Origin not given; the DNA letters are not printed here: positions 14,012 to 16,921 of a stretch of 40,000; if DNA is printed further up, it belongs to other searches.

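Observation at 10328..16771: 2147-aa single polypeptide fusing an SF1 and an SF2 helicase with several Zn-ribbons and a DUF1998-like tail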

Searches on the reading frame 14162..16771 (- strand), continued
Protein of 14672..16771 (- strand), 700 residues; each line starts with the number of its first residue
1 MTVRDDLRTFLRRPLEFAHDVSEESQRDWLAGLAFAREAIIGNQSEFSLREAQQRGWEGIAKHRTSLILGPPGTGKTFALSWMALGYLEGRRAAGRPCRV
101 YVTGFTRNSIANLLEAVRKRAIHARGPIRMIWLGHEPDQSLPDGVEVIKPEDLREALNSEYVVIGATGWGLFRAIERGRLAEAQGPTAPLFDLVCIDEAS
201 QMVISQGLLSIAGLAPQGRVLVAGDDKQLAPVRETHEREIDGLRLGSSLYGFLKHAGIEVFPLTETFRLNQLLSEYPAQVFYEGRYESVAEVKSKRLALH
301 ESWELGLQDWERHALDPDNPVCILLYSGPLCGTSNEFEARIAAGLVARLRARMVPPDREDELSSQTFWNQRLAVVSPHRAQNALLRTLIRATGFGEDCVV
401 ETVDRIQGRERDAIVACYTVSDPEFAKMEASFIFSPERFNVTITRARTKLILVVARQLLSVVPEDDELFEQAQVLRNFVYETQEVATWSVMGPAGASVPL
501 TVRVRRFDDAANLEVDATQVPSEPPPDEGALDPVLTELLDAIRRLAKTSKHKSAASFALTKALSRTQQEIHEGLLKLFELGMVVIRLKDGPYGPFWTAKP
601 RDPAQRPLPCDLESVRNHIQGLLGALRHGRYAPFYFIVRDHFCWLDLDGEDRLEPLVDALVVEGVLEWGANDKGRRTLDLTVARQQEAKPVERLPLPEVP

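Call 61: predict_structure(alignment_id=A3)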
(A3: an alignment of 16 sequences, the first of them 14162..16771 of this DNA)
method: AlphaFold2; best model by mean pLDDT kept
length: 870 residues; sequences in the alignment: 16
mean_pLDDT: 80.9   pTM: 0.63
mean pLDDT of the five models: 80.9, 80.9, 80.8, 79.1, 78.8
residues with pLDDT >= 90: 292; 70-90: 432; 50-70: 81; < 50: 65
segments of 3 or more residues with pLDDT < 50: 184-186, 514-522, 683-696, 719-723, 777-785, 787-807
pLDDT, mean of each block of 10 residues (from residue 1): 68 90 94 92 71 92 92 86 96 94 88 91 92 82 87 86 92 75 56 91 84 87 85 60 78 91 89 92 86 91 84 94 89 85 92 80 84 87 85 71 76 91 81 89 92 93 88 93 87 74 85 43 61 92 91 92 90 91 88 89 82 82 68 86 84 92 86 84 41 43 79 66 61 78 79 78 73 54 45 32 45 91 81 87 87 84 72
secondary structure, 60 per line:
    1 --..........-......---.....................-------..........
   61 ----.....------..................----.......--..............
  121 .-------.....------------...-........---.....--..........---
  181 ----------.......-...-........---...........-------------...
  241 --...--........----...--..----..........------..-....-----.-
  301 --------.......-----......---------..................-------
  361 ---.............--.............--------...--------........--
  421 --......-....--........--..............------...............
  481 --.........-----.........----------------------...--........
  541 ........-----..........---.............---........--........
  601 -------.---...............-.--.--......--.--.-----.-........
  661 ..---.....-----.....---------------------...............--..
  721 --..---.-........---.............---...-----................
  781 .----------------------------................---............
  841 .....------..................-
elements in order (helices of 4 or more, strands of 3 or more residues): H3-12 H14-19 H23-43 H51-60 E65-69 H76-93 E98-104 H107-121 E129-133 E146-148 H150-157 E161-165 H168-177 E191-197 H204-210 E214-224 E238-240 E243-245 H249-255 E260-262 H271-280 H290-293 H309-315 E321-326 H336-352 H364-371 E372-376 H379-391 E400-402 E411-418 H423-428 H430-433 H436-443 E446-455 H456-459 H466-480 E483-491 E497-505 H533-548 H556-563 H567-579 E583-590 E593-600 H612-626 H635-639 H653-662 E666-670 E676-680 H702-716 H730-737 H741-753 E757-759 E765-767 H768-781 E810-813 H814-825 H829-845 E852-854 H855-869

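Call 64: fold_search(model_id=the predicted structure, library=pdb)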
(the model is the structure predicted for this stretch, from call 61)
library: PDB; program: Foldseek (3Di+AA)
matches with E <= 10: 1878; with E <= 0.001: 379
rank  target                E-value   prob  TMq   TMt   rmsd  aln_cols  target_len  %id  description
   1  5ean_A                3.5e-22  1.00  0.42  0.35   4.4       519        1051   22  Crystal structure of Dna2 in complex with a 5' overhang DNA (released 2015-11-18)
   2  5eaw_A                2.1e-21  1.00  0.41  0.35   4.9       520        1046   21  Crystal structure of Dna2 nuclease-helicase (released 2015-11-18)
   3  5eax_A                1.2e-20  1.00  0.40  0.34   5.1       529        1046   21  Crystal structure of Dna2 in complex with an ssDNA (released 2015-11-18)
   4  5mzn                  2.3e-17  1.00  0.36  0.45   7.1       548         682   18  Helicase Sen1 (released 2017-04-19)
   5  9q9z                  4.3e-17  1.00  0.37  0.42   5.1       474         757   17  Cryo-EM structure of the helicase core of ZNFX1 (released 2025-09-03)
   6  6ej5                  4.7e-17  1.00  0.38  0.54   6.4       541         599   17  A conserved structural element in the RNA helicase UPF1 regulates its catalytic activity in an isoform-specific manner (released 2018-01-24)
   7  4b3f                  5.5e-17  1.00  0.35  0.48   6.3       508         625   19  crystal structure of Ighmbp2 helicase (released 2012-09-26)
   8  4b3g_A                5.8e-17  1.00  0.36  0.51   9.7       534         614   18  crystal structure of Ighmbp2 helicase in complex with RNA (released 2012-09-26)
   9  8rao_O                7.2e-17  1.00  0.34  0.42   6.8       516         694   19  Structure of Sen1-ADP.BeF3-RNA complex (released 2024-10-30)
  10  2xzl_A                8.0e-17  1.00  0.36  0.40   6.1       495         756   19  Upf1-RNA complex (released 2011-03-30)
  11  2gjk                  8.4e-17  1.00  0.35  0.49   5.6       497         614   19  Structural and functional insights into the human Upf1 helicase core (released 2007-01-09)
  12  2wjv_B                1.2e-16  1.00  0.36  0.41   6.0       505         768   18  Crystal structure of the complex between human nonsense mediated decay factors UPF1 and UPF2 (released 2009-07-07)
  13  8ram_O                1.9e-16  1.00  0.37  0.45   6.1       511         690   19  Structure of Sen1 bound RNA Polymerase II pre-termination complex (released 2024-10-30)
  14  4b3g_B                2.0e-16  1.00  0.37  0.52   9.6       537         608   19  crystal structure of Ighmbp2 helicase in complex with RNA (released 2012-09-26)
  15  7nn0_B                2.0e-16  1.00  0.30  0.43   6.2       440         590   16  Crystal structure of the SARS-CoV-2 helicase in complex with AMP-PNP (released 2021-03-24)
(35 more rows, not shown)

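Call 72: find_encoding_contigs(protein=P0160, flank=10000, max_places=3)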
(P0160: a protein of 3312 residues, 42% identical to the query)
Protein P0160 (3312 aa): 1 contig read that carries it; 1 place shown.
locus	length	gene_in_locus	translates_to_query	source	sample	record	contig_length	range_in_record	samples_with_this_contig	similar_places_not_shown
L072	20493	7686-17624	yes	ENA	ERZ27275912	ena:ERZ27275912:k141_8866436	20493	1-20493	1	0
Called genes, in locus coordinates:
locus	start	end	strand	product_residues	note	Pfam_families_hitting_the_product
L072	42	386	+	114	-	-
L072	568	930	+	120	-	-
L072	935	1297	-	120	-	PF01242:PTPS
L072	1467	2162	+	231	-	PF06508:QueC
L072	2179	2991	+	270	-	PF02649:GCHY-1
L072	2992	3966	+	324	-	-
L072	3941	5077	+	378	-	PF14072:DndB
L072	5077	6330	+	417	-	PF01702:TGT (weak)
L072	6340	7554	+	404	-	PF14072:DndB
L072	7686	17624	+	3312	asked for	PF13086:AAA_11 (faint), PF13087:AAA_12, PF00270:DEAD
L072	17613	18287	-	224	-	-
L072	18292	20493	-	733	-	?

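Call 73: find_encoding_contigs(protein=P0156, flank=8000, max_places=3)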
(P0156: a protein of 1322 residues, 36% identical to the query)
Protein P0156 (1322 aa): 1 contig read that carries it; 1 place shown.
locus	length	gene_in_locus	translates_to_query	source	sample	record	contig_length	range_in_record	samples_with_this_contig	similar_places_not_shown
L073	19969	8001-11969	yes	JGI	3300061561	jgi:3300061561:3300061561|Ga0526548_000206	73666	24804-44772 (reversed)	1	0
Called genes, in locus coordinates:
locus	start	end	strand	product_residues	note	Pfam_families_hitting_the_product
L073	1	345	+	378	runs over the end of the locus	PF02771:Acyl-CoA_dh_N, PF02770:Acyl-CoA_dh_M, PF00441:Acyl-CoA_dh_1, PF22924:ACOX_C_alpha1 (faint), PF08028:Acyl-CoA_dh_2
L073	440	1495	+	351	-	PF02812:ELFV_dehydrog_N, PF00106:adh_short (weak), PF00208:ELFV_dehydrog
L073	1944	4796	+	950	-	PF13620:CarboxypepD_reg, PF13715:CarbopepD_reg_2, PF07715:Plug, PF00593:TonB_dep_Rec_b-barrel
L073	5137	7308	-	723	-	PF02421:FeoB_N, PF01926:MMR_HSR1, PF07670:Gate, PF07664:FeoB_C, PF07670:Gate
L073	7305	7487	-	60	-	PF04023:FeoA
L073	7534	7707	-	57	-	PF04023:FeoA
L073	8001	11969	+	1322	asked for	PF13086:AAA_11, PF13245:AAA_19, PF13604:AAA_30, PF13086:AAA_11 (weak), PF13087:AAA_12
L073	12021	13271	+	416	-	PF00464:SHMT, PF00155:Aminotran_1_2, PF01212:Beta_elim_lyase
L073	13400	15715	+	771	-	PF11028:TMEM260_N, PF28495:TMEM260_2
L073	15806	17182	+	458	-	PF00919:UPF0004, PF04055:Radical_SAM, PF01938:TRAM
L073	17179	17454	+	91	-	PF06305:LapA_dom (weak)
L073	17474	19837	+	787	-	PF03772:Competence, PF00753:Lactamase_B, PF12706:Lactamase_B_2 (weak)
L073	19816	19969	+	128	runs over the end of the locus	-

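Call 74: find_encoding_contigs(protein=P0122, flank=8000, max_places=2)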
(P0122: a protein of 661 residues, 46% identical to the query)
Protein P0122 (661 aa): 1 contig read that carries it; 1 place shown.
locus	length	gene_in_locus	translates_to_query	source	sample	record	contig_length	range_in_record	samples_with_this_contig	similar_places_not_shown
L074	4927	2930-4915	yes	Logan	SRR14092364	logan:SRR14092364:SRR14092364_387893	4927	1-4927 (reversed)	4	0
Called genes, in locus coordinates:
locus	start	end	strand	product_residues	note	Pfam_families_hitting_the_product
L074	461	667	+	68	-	-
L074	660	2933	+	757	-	-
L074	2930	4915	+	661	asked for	PF13086:AAA_11 (weak), PF13245:AAA_19, PF13604:AAA_30 (faint), PF13087:AAA_12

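Call 75: find_encoding_contigs(protein=P0128, flank=8000, max_places=2)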
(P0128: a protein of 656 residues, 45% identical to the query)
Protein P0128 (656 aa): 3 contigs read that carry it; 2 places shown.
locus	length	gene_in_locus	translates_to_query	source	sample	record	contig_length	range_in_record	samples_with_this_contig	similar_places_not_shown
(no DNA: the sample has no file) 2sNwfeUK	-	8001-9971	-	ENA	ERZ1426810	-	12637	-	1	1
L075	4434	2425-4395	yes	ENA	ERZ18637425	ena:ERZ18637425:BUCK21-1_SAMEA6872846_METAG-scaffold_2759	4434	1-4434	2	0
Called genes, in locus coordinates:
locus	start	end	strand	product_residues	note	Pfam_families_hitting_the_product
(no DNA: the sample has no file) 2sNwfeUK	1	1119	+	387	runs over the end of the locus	PF14072:DndB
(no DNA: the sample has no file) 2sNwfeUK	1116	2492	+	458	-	PF01702:TGT (weak)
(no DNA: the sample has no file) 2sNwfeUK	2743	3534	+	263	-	-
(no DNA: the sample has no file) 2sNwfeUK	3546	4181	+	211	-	PF04055:Radical_SAM (weak)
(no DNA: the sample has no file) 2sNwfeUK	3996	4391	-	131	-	-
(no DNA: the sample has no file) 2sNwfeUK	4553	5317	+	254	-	PF06508:QueC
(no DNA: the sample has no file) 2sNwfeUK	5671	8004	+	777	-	-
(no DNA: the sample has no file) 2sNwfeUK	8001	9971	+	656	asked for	PF13086:AAA_11 (faint), PF13245:AAA_19, PF13604:AAA_30, PF13087:AAA_12, PF13538:UvrD_C_2 (faint)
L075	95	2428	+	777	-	-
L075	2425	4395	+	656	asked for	PF13086:AAA_11 (faint), PF13245:AAA_19, PF13604:AAA_30, PF13087:AAA_12, PF13538:UvrD_C_2 (faint)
